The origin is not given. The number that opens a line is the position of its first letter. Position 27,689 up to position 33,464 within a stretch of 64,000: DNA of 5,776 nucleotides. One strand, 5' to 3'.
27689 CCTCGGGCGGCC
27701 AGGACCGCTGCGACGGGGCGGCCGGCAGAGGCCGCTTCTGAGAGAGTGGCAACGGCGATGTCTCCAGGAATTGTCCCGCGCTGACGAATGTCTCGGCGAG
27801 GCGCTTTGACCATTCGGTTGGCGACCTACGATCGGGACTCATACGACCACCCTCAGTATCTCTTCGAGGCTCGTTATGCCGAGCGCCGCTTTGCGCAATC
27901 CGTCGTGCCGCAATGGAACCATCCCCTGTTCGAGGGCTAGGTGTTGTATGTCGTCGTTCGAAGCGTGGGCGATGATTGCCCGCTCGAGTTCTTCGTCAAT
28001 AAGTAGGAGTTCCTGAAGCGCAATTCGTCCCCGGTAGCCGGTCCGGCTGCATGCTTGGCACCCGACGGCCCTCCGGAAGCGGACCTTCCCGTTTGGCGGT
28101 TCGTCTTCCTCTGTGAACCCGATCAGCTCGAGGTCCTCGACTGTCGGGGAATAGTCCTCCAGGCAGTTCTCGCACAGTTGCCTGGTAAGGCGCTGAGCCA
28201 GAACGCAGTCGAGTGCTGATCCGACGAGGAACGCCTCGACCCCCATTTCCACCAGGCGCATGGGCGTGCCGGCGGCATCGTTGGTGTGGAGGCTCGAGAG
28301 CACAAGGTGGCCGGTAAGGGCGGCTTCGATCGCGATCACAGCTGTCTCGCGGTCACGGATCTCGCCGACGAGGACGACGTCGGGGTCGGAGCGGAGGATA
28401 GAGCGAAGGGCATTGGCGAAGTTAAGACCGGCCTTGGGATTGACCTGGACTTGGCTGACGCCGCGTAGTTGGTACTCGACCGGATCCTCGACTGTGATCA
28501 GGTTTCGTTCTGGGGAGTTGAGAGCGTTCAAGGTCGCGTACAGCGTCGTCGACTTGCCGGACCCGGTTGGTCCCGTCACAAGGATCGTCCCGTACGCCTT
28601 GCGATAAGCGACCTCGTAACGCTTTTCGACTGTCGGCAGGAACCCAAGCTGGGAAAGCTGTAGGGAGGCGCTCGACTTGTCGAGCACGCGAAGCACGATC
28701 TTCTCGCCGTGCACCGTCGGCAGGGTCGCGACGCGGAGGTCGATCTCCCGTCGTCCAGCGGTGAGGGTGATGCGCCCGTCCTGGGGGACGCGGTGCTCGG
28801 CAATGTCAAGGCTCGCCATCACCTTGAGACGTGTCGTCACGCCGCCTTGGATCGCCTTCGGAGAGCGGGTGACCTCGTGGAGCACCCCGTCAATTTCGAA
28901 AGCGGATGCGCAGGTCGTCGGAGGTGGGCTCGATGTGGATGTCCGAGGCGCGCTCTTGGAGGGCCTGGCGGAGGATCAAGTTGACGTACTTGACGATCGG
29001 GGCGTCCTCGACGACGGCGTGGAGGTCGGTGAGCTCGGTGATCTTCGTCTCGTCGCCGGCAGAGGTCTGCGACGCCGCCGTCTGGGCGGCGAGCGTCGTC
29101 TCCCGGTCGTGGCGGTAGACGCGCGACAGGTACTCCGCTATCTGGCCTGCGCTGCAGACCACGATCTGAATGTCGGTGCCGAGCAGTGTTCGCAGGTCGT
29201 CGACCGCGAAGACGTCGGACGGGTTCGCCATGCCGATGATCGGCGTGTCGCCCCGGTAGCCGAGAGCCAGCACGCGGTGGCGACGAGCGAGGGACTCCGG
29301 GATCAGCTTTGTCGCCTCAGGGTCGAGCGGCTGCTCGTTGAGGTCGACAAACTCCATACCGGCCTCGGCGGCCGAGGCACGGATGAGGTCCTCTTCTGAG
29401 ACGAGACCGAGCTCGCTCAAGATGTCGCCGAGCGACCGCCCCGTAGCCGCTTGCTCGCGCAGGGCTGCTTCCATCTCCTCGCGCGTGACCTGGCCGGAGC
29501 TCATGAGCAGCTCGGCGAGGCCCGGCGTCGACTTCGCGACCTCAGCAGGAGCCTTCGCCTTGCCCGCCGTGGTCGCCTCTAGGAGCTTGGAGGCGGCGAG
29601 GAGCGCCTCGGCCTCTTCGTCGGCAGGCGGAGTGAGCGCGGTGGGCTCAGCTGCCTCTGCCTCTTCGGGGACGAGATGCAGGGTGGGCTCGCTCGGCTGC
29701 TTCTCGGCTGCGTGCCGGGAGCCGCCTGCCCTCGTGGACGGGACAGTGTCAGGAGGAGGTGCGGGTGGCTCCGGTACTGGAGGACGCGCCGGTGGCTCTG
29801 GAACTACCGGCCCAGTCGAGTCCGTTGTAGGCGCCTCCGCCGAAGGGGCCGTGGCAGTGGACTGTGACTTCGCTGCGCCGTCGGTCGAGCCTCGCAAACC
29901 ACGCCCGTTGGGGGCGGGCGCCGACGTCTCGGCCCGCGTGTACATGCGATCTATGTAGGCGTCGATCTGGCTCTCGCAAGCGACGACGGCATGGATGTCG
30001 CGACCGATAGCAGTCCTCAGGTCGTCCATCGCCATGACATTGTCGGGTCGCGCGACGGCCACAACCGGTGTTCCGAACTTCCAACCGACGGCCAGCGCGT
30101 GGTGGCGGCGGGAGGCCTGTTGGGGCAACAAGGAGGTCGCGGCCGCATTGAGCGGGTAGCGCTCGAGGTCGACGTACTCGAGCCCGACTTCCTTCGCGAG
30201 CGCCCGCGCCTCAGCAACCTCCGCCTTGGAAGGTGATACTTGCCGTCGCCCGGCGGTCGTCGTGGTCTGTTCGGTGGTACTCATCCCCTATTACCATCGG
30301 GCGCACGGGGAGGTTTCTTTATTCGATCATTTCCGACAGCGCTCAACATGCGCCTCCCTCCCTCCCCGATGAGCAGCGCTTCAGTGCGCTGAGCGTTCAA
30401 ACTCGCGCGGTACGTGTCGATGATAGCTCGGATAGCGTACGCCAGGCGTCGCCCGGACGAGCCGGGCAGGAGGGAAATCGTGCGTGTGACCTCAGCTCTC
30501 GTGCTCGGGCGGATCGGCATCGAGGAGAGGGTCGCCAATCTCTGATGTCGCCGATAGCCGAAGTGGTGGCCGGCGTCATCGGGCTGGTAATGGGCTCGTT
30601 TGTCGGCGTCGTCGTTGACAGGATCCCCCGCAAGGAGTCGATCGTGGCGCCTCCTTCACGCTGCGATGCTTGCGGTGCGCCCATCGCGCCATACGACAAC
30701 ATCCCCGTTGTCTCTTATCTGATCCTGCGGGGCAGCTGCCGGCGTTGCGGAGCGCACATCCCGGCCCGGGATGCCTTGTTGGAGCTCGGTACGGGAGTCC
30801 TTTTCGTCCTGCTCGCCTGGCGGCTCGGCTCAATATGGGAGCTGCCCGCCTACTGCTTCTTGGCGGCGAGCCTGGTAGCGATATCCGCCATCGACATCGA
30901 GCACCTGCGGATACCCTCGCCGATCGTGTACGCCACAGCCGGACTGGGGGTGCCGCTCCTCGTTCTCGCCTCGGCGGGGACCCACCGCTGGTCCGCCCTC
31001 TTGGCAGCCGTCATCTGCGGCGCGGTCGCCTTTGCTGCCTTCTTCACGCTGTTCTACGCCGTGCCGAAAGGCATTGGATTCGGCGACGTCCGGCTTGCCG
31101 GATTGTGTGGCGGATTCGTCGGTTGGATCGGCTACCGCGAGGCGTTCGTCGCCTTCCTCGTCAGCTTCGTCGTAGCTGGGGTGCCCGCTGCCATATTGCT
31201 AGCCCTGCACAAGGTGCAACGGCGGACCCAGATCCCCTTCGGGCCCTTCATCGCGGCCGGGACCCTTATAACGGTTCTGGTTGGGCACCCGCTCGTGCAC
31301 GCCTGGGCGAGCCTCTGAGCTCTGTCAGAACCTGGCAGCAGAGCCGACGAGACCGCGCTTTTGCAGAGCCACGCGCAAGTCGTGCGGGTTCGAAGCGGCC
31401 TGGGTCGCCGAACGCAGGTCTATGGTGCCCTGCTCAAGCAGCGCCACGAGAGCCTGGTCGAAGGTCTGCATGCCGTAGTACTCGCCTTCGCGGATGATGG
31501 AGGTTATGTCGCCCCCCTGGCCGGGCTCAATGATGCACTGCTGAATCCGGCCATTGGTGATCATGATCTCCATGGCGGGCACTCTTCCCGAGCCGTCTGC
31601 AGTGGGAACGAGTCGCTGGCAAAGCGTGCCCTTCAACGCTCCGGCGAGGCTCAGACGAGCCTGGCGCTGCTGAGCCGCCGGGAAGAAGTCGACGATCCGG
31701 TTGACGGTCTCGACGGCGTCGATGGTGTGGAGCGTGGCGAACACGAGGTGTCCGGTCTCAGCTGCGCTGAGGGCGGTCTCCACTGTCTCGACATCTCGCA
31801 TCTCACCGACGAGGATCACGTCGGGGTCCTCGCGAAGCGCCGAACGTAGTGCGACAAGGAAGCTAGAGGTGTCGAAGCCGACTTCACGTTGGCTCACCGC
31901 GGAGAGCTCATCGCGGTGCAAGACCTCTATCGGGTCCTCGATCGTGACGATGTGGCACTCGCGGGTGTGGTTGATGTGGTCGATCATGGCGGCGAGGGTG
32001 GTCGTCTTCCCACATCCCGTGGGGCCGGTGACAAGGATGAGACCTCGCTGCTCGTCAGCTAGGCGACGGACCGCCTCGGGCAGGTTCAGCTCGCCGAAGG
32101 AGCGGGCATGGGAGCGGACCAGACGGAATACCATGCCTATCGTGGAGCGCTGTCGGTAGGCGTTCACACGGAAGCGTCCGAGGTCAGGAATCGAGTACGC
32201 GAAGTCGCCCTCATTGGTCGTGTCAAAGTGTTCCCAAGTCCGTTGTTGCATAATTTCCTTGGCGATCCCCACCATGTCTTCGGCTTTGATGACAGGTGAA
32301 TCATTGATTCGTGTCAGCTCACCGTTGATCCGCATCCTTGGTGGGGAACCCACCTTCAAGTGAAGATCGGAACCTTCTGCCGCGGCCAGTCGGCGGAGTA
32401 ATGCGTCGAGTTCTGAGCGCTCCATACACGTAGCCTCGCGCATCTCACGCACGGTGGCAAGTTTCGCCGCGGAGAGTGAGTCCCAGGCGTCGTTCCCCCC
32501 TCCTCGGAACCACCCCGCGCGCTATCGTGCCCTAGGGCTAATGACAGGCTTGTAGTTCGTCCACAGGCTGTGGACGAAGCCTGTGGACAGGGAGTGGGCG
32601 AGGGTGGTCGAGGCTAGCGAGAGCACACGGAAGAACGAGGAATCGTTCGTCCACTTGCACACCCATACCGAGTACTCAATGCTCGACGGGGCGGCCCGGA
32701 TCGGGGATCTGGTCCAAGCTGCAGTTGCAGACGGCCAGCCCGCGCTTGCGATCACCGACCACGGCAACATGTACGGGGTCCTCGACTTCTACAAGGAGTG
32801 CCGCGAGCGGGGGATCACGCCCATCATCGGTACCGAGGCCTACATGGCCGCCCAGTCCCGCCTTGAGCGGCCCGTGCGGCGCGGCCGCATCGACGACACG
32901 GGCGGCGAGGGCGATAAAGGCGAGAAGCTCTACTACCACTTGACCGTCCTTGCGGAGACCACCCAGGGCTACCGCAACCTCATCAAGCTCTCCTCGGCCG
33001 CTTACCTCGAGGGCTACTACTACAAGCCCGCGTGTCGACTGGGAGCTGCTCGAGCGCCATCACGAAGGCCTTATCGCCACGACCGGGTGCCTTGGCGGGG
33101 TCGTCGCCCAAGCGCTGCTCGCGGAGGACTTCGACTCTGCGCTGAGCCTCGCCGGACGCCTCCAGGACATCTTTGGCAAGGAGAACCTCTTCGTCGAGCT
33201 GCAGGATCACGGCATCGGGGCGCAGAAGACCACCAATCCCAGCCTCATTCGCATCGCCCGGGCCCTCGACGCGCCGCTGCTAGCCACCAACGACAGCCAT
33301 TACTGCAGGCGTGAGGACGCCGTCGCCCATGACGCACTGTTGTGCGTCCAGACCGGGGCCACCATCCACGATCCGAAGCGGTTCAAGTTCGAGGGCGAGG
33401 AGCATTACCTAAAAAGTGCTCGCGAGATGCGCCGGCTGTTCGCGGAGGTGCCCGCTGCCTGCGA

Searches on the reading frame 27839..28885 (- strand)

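Call 3: search_protein_families(library=pfam, proteins=[window:27839-28885:-], max_evalue=0.1)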
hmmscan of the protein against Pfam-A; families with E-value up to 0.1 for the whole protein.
window:27839-28885:- (348 aa): 12 families
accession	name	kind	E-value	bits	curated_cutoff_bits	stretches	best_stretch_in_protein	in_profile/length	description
PF00437.27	T2SSE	-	3.7e-121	404.7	24.9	1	1-345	45-370/370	Type II/IV secretion system protein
PF13555.12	AAA_29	-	0.00018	21.6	27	1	99-125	23-49/61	P-loop containing region of AAA domain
PF25199.1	nSTAND_NTPase5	-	0.00019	21.7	34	1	92-139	35-83/145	Novel STAND NTPase 5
PF13401.12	AAA_22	-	0.00075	20.3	27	1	98-137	5-44/130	AAA domain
PF13191.12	AAA_16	-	0.0012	19.8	32.6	1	95-146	21-64/167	AAA ATPase domain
PF03266.21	NTPase_1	-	0.026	14.8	23.9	0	101-124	2-25/168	NTPase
PF20720.3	nSTAND3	-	0.028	14.6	27.2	1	96-137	15-56/155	Novel STAND NTPase 3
PF01580.24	FtsK_SpoIIIE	-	0.032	14.1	24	1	88-119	29-60/221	FtsK/SpoIIIE family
PF13476.12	AAA_23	-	0.039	15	27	1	99-120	20-41/201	AAA domain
PF00005.33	ABC_tran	-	0.051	14.6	25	0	100-133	13-45/137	ABC transporter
PF12775.13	AAA_7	-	0.057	13.4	25.8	1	100-128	35-63/181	P-loop containing dynein motor region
PF13173.12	AAA_14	-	0.089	13.2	27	0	100-139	4-44/129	AAA domain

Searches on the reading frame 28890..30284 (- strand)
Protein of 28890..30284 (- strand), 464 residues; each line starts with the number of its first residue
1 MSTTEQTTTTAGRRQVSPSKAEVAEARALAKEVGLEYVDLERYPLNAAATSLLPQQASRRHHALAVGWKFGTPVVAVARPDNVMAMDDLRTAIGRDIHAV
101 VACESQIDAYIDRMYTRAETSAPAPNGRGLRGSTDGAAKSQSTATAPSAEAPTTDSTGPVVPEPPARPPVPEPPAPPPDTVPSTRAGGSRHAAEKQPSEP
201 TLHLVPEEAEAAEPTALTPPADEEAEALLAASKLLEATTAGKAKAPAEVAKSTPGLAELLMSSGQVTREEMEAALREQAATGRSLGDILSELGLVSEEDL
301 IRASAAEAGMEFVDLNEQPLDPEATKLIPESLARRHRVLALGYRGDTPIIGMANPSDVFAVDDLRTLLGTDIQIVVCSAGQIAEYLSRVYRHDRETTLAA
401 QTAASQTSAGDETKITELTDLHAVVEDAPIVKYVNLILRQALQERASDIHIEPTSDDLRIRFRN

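Call 3: search_protein_families(library=pfam, proteins=[window:28890-30284:-], max_evalue=0.1)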
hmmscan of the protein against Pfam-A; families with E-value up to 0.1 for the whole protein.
window:28890-30284:- (464 aa): 3 families
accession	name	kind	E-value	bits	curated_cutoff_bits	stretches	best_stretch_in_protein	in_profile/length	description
PF05157.20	MshEN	-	1.3e-40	137.7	23.1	2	309-395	2-89/90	MshEN domain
PF00437.27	T2SSE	-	1.4e-06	27.7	24.9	1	426-463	4-41/370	Type II/IV secretion system protein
PF10415.14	FumaraseC_C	-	0.036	14.9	32.5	0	279-302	22-45/54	Fumarase C C-terminus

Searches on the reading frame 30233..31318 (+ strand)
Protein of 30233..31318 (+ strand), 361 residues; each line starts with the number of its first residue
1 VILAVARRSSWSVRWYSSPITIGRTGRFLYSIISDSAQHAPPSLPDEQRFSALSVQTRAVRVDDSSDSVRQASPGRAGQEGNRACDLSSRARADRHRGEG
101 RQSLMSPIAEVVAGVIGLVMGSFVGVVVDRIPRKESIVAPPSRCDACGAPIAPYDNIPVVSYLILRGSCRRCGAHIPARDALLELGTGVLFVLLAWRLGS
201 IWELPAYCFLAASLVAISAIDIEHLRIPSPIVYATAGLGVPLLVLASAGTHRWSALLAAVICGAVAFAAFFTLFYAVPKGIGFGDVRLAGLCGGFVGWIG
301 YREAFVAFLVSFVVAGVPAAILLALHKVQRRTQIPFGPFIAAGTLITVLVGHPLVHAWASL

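Call 32: search_protein_families(library=pfam, proteins=[window:30233-31318:+], max_evalue=0.001)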
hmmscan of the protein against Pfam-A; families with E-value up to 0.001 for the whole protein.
window:30233-31318:+ (361 aa): 2 families
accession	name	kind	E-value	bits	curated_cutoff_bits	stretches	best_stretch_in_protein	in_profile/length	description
PF06750.18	A24_N_bact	-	2.5e-31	108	23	1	115-197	1-83/84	Bacterial Peptidase A24 N-terminal domain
PF01478.23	Peptidase_A24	-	2.4e-11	44.4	26.5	1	208-317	1-101/104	Type IV leader peptidase family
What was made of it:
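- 30233..31318 (+): pilD prepilin peptidase. This is the longest ORF; the real start is probably further in. Pfam A24_N_bact and Peptidase_A24 (call 32).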

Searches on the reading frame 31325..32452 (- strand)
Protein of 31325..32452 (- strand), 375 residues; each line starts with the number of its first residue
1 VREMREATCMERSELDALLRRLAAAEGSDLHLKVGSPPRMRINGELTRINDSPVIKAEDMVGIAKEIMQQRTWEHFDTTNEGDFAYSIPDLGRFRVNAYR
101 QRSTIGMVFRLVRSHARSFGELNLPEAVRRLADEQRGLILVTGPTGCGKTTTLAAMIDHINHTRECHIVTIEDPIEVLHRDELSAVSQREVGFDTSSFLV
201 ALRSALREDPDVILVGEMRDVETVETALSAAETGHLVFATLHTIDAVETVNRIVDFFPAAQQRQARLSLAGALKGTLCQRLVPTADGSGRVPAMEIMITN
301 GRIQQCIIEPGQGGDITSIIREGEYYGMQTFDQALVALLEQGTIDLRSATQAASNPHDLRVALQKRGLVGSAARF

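Call 3: search_protein_families(library=pfam, proteins=[window:31325-32452:-], max_evalue=0.1)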
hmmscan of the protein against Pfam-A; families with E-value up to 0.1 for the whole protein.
window:31325-32452:- (375 aa): 28 families (the best 25 are shown)
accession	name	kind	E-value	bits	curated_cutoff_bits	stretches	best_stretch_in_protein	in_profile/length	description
PF00437.27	T2SSE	-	1e-46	159.7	24.9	1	16-291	13-287/370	Type II/IV secretion system protein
PF13401.12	AAA_22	-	3.5e-06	27.8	27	1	134-221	3-96/130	AAA domain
PF13191.12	AAA_16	-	2.1e-05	25.5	32.6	1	126-237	14-135/167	AAA ATPase domain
PF13604.12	AAA_30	-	6.1e-05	23.3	27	1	126-162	8-44/191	AAA domain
PF04851.21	ResIII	-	0.0005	20.4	22.5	1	127-179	11-67/164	Type III restriction enzyme, res subunit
PF13173.12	AAA_14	-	0.00055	20.4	27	1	137-182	3-48/129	AAA domain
PF25199.1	nSTAND_NTPase5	-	0.00057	20.2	34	1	129-187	34-94/145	Novel STAND NTPase 5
PF13245.12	AAA_19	-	0.00067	20.3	25.1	1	135-170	10-48/134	AAA domain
PF13476.12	AAA_23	-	0.0012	19.9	27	1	124-156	17-39/201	AAA domain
PF24883.2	NPHP3_N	-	0.0016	19.1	24.8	1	134-164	20-50/164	Nephrocystin 3, N-terminal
PF20720.3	nSTAND3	-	0.0016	18.6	27.2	1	127-175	10-55/155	Novel STAND NTPase 3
PF03215.21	Rad17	-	0.0018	18.7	23.8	1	131-156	40-65/186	Rad17 P-loop domain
PF13086.12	AAA_11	-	0.0025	18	27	1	132-161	13-42/257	AAA domain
PF00005.33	ABC_tran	-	0.0069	17.4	25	1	138-196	13-74/137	ABC transporter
PF01637.24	ATPase_2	-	0.0074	16.6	33.2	1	129-165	13-49/225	ATPase domain predominantly from Archaea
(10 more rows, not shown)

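Call 4: search_protein_families(library=ncbifam, proteins=[window:31325-32452:-], max_evalue=0.01)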
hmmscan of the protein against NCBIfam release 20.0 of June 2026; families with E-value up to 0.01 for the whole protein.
window:31325-32452:- (375 aa): 25 families
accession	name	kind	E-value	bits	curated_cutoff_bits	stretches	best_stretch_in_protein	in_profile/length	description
TIGR01420.1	pilT_fam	subfamily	1.5e-136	455.1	319.1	1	15-358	2-343/343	PilT/PilU family type 4a pilus ATPase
TIGR02533.1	type_II_gspE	equivalog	8.9e-41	140.1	630.25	1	126-282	233-379/486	type II secretion system ATPase GspE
TIGR02538.1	type_IV_pilB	equivalog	2.7e-39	135.2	675.65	1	135-257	315-433/564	type IV-A pilus assembly ATPase PilB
TIGR02525.1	plasmid_TraJ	equivalog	2.8e-39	135.2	368.3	1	97-352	110-366/372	plasmid transfer ATPase TraJ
NF041000.1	ATPase_ComGA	equivalog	1.1e-38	132.8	300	1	80-283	67-266/267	competence type IV pilus ATPase ComGA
NF007755.0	PRK10436.1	equivalog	1.3e-38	132.9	617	1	25-284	99-357/465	type II secretion system protein GspE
TIGR02524.1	dot_icm_DotB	equivalog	1.5e-36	126.4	463.3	1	16-343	7-344/358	Dot/Icm type IV secretion system ATPase DotB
NF053534.1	T4PilAsmATPsTfpB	equivalog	1.3e-35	122.9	850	1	126-283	326-473/584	type IV pilus assembly ATPase TfpB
NF058587.1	archaellum_moto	equivalog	6.7e-19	68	550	1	138-253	277-393/527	archaellum flagellar ATPase motor FlaI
TIGR02782.1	TrbB_P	equivalog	3.1e-14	53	304.55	1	136-257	136-256/303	P-type conjugative transfer ATPase TrbB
TIGR02788.1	VirB11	equivalog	1.3e-13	50.7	249.95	1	131-259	139-268/308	P-type DNA transfer ATPase VirB11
TIGR03819.1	heli_sec_ATPase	hypoth_equivalog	3.1e-13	49.6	373.15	1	134-253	176-297/340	TadA family conjugal transfer-associated ATPase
NF010469.0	PRK13894.1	subfamily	2.2e-12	47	508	1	125-254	139-265/320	conjugal transfer ATPase TrbB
NF010407.0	PRK13833.1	subfamily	1.6e-11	44.2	499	1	129-262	137-268/323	conjugal transfer protein TrbB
NF010425.0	PRK13851.1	equivalog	7.2e-10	38.3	461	1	134-257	160-284/344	type IV secretion system protein VirB11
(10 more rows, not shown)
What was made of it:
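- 31325..32452 (-): Second, short PilT-family paralogue (375 aa) without the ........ motif. TIGR01420 455 bits (call 4).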

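Call 39: search_solved_structures(query=window:31325-32452:-, max_evalue=1e-20)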
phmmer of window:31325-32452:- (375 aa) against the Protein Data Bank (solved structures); distinct sequences matched with E-value up to 1e-20: 23.
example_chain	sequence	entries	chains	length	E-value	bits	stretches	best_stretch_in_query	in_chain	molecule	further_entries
5fl3_A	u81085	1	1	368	2.1e-105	355.6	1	6-365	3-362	PILI RETRACTION PROTEIN PILT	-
6ojx_A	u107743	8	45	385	2.4e-93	316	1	15-363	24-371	Twitching motility pilus retraction ATPase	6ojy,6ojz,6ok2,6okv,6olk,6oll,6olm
2ewv_A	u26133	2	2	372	2.8e-93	315.7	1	17-360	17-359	twitching motility protein PilT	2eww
5zfq_A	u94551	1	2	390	3.8e-93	315.3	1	14-363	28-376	Twitching motility pilus retraction protein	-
2gsz_A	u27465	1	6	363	4.9e-93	314.9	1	24-361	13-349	twitching motility protein PilT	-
3jvu_A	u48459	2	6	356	4.8e-89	301.8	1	19-362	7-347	Twitching mobility protein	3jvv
9n32_A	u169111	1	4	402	1.1e-80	274.3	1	13-364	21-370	PilU protein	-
10my_A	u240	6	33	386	6e-74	252.2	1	14-367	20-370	PilT/PilU family type 4a pilus ATPase | Twitching motility protein PilT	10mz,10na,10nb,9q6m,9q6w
2eyu_A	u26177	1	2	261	2.2e-73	250.3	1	118-361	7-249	twitching motility protein PilT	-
6geb_A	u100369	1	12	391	1.9e-34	122.3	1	15-344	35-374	DotB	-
5zfr_A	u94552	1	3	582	1.5e-28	102.9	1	135-256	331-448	Type IV pilus biogenesis ATPase PilB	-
1p9r_A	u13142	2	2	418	1.5e-28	102.9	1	126-284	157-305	General secretion pathway protein E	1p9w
6olj_C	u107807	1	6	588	2.6e-28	102.1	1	134-256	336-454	Type IV pilus biogenesis ATPase PilB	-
5tsg_B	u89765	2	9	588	2.9e-28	101.9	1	134-256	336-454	Type IV pilus biogenesis ATPase PilB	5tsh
4kss_A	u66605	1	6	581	3.1e-28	101.9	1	126-284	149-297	Type II secretion system protein E, hemolysin-coregulated protein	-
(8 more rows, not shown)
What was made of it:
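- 31325..32452 (-): Best solved relative is T. thermophilus PilT 5fl3 (call 39).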

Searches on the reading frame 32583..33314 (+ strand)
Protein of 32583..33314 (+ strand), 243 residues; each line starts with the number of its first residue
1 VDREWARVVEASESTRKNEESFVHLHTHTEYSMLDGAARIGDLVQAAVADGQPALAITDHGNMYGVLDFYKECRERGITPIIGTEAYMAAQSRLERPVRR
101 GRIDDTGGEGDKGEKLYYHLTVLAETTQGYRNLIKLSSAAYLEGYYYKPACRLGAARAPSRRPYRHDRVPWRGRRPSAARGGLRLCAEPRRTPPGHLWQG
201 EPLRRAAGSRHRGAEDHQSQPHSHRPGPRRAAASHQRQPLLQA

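Call 52: search_protein_families(library=pfam, proteins=[window:32583-33314:+], max_evalue=0.00001)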
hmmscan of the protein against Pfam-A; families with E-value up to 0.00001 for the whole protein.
window:32583-33314:+ (243 aa): 1 family
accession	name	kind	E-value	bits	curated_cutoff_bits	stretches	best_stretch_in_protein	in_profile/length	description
PF02811.25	PHP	-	8.5e-40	137.2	26.4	1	24-151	1-106/164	PHP domain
